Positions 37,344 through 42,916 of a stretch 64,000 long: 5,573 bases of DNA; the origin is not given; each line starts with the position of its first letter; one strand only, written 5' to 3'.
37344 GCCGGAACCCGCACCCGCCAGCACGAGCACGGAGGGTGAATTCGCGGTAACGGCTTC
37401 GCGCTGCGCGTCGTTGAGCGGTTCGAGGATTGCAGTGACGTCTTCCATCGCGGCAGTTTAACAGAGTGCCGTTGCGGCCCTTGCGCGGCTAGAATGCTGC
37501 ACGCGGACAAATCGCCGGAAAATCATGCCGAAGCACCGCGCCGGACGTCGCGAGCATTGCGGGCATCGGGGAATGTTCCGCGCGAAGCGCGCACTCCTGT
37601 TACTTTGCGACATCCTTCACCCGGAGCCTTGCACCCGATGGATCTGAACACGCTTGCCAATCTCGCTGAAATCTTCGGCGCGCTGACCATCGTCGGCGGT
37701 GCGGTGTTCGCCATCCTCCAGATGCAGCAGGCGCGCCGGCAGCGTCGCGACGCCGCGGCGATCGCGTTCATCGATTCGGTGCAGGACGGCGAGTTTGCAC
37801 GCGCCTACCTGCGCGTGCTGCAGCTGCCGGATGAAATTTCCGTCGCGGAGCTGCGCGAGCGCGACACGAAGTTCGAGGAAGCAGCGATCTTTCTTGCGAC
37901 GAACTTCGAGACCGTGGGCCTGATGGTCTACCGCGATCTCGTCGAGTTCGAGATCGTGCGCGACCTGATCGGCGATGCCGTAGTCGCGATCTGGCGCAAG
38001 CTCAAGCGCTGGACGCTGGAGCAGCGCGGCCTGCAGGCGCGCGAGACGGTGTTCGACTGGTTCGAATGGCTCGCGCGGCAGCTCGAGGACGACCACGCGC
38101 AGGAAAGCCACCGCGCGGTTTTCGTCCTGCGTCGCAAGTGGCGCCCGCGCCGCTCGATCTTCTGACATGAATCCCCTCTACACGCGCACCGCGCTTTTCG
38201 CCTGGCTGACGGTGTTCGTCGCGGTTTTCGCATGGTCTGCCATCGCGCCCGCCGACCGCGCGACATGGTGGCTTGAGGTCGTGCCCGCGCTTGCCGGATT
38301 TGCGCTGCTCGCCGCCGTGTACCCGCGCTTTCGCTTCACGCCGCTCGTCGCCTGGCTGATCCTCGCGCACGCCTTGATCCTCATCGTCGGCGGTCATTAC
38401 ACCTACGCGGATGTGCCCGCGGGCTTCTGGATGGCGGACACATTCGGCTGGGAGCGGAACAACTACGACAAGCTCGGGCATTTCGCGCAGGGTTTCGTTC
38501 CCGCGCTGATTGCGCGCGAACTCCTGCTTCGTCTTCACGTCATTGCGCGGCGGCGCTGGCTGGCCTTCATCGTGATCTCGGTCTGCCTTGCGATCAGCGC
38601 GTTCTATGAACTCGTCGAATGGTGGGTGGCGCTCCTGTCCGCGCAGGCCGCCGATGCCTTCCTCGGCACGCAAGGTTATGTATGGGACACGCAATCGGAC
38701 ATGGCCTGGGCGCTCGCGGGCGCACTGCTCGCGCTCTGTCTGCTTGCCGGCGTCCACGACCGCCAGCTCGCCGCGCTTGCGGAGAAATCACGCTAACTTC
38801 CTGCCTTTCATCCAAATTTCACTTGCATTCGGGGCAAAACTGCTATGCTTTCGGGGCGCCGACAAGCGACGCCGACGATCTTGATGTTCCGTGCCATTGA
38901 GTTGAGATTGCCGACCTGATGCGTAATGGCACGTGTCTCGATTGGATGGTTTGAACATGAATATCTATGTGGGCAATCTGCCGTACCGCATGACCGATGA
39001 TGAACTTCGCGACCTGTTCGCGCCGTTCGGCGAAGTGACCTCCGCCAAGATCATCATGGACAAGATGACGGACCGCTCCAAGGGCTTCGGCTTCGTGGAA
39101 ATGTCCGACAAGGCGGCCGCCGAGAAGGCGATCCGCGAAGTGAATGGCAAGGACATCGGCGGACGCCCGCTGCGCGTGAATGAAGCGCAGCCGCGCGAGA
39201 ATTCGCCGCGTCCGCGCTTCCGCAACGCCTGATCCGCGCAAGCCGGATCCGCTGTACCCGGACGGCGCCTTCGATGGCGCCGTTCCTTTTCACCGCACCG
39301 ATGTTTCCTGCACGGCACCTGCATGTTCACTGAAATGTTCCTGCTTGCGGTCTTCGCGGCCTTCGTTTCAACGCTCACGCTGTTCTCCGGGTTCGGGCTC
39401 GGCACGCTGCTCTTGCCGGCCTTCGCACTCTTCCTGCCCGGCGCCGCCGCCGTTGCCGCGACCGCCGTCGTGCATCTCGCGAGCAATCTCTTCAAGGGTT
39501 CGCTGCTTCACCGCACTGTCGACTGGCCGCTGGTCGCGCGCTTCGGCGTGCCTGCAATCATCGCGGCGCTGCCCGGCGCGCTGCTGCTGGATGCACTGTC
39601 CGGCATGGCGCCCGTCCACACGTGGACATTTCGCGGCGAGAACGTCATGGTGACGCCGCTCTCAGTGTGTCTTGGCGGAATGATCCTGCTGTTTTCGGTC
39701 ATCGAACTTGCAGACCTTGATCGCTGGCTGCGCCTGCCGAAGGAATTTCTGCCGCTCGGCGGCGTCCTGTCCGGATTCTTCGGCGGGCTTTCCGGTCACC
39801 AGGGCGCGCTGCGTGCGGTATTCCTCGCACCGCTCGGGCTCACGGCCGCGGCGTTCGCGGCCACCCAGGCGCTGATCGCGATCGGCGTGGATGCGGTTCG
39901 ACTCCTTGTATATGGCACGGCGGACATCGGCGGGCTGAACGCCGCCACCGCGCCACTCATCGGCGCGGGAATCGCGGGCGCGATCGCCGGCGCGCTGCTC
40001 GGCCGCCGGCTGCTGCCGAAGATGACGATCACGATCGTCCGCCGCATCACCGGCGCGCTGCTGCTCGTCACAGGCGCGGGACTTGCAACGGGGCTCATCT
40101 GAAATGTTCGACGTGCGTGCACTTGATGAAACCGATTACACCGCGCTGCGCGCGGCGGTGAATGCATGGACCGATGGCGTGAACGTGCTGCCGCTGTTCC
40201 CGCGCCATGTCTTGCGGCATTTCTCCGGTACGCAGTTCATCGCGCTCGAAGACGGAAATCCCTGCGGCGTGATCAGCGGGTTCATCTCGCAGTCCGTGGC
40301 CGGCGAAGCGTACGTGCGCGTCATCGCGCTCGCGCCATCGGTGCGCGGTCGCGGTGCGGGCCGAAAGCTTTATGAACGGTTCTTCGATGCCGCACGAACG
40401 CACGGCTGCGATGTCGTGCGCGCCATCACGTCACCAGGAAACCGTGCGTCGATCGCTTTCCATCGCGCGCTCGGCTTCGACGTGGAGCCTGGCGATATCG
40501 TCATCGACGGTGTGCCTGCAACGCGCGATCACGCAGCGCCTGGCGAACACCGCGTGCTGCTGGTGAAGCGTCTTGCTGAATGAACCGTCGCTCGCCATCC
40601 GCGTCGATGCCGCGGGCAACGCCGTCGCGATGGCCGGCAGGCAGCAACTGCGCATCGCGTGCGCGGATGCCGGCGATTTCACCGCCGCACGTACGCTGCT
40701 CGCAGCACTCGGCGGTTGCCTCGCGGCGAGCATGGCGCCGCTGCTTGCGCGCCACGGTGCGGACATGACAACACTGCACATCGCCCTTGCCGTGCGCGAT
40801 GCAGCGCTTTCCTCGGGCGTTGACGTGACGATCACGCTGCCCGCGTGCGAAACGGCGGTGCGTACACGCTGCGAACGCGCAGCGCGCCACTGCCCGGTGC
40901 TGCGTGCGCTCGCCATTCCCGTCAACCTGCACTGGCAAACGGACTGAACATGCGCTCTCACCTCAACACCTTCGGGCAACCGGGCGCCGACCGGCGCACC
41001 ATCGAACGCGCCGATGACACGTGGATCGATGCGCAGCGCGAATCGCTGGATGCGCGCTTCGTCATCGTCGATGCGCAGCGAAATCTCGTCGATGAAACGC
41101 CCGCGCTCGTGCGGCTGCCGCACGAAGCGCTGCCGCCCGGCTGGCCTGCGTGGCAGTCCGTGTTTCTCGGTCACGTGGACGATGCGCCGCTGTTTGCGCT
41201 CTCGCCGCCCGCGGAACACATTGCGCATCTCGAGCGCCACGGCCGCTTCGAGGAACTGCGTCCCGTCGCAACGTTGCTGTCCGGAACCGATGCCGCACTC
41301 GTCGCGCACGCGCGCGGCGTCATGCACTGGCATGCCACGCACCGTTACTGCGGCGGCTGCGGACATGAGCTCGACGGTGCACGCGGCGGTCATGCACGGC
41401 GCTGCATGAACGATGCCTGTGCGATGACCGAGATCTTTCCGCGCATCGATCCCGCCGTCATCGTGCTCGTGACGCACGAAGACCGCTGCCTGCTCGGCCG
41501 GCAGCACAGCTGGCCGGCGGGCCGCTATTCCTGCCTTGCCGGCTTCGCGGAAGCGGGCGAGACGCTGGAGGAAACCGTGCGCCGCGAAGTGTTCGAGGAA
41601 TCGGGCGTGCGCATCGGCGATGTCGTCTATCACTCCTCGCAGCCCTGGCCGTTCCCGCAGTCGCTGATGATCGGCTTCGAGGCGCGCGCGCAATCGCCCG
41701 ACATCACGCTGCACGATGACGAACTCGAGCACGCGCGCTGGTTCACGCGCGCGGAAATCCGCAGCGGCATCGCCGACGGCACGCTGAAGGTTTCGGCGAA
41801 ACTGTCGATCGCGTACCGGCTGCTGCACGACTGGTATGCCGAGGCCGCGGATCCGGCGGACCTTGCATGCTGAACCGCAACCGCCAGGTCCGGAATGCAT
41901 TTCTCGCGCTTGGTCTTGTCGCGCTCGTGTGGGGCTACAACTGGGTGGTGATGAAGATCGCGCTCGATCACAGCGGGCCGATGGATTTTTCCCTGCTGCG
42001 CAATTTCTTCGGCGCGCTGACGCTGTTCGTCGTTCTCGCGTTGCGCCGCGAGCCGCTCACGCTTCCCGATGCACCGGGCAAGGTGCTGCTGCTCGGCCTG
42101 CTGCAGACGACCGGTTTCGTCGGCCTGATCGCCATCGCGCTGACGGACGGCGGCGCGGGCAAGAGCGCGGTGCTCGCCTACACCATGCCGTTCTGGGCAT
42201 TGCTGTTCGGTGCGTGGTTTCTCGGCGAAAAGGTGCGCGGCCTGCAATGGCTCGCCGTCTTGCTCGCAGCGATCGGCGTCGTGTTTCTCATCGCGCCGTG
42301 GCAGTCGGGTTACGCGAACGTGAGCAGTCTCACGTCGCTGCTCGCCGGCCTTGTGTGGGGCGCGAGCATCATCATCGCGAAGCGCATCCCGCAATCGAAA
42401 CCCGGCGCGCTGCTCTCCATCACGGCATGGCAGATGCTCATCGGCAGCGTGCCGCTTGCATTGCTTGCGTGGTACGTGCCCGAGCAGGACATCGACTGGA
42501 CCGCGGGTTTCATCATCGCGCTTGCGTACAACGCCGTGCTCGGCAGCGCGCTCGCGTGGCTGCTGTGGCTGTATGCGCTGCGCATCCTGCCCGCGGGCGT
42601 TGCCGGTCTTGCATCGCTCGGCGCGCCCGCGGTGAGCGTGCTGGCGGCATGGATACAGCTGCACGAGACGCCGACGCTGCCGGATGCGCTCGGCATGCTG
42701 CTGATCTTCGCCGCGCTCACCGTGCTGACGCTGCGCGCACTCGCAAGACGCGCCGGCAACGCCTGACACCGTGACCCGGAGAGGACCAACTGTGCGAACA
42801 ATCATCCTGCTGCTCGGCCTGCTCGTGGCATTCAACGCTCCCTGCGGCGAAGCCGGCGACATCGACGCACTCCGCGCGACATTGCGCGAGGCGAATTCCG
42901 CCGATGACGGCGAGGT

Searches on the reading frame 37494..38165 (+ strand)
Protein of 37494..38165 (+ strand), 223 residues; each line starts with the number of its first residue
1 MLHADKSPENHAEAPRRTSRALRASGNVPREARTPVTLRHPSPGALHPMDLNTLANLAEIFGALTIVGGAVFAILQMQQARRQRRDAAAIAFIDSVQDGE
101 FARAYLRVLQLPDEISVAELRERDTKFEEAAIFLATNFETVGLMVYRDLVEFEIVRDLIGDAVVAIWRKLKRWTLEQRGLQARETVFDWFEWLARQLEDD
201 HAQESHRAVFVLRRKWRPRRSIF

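Call 26: search_protein_families(library=pfam, proteins=[window:37494-38165:+], max_evalue=0.00001)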
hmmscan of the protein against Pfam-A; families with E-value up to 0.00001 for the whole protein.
window:37494-38165:+ (223 aa): 1 family
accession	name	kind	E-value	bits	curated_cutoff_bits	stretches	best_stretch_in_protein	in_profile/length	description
PF15956.11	DUF4760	-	1.9e-13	51.2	25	1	64-196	2-140/141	Domain of unknown function (DUF4760)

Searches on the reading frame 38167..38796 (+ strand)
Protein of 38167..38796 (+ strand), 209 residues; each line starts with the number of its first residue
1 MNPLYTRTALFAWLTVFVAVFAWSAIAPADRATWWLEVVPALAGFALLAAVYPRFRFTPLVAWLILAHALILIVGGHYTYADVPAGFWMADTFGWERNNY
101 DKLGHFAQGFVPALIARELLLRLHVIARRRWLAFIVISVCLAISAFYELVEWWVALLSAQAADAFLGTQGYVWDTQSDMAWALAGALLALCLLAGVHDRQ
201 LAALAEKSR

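Call 26: search_protein_families(library=pfam, proteins=[window:38167-38796:+], max_evalue=0.00001)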
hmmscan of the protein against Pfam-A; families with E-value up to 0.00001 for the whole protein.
window:38167-38796:+ (209 aa): 1 family
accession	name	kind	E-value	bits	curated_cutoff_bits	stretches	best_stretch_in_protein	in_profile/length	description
PF09997.14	DUF2238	-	1.4e-57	194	26.4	1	43-182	2-140/140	Predicted membrane protein (DUF2238)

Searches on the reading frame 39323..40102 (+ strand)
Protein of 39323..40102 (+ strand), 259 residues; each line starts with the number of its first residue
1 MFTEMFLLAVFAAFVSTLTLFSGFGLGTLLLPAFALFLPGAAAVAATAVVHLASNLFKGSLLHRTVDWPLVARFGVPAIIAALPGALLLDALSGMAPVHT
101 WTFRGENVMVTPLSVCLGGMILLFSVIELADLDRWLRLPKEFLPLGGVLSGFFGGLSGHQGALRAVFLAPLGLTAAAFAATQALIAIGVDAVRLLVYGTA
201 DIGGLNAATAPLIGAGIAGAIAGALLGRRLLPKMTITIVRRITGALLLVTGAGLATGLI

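Call 26: search_protein_families(library=pfam, proteins=[window:39323-40102:+], max_evalue=0.00001)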
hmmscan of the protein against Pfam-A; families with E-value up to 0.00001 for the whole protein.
window:39323-40102:+ (259 aa): 1 family
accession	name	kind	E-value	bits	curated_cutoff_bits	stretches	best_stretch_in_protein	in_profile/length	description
PF01925.25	TauE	-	1.7e-19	70.8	32.6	1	9-253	2-236/237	Sulfite exporter TauE/SafE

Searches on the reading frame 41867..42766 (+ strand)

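Call 26: search_protein_families(library=pfam, proteins=[window:41867-42766:+], max_evalue=0.00001)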
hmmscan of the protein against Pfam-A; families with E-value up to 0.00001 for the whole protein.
window:41867-42766:+ (299 aa): 1 family
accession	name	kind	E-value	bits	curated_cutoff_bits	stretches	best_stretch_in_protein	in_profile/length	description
PF00892.27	EamA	-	2.5e-44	151.3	28.2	2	13-142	5-134/135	EamA-like transporter family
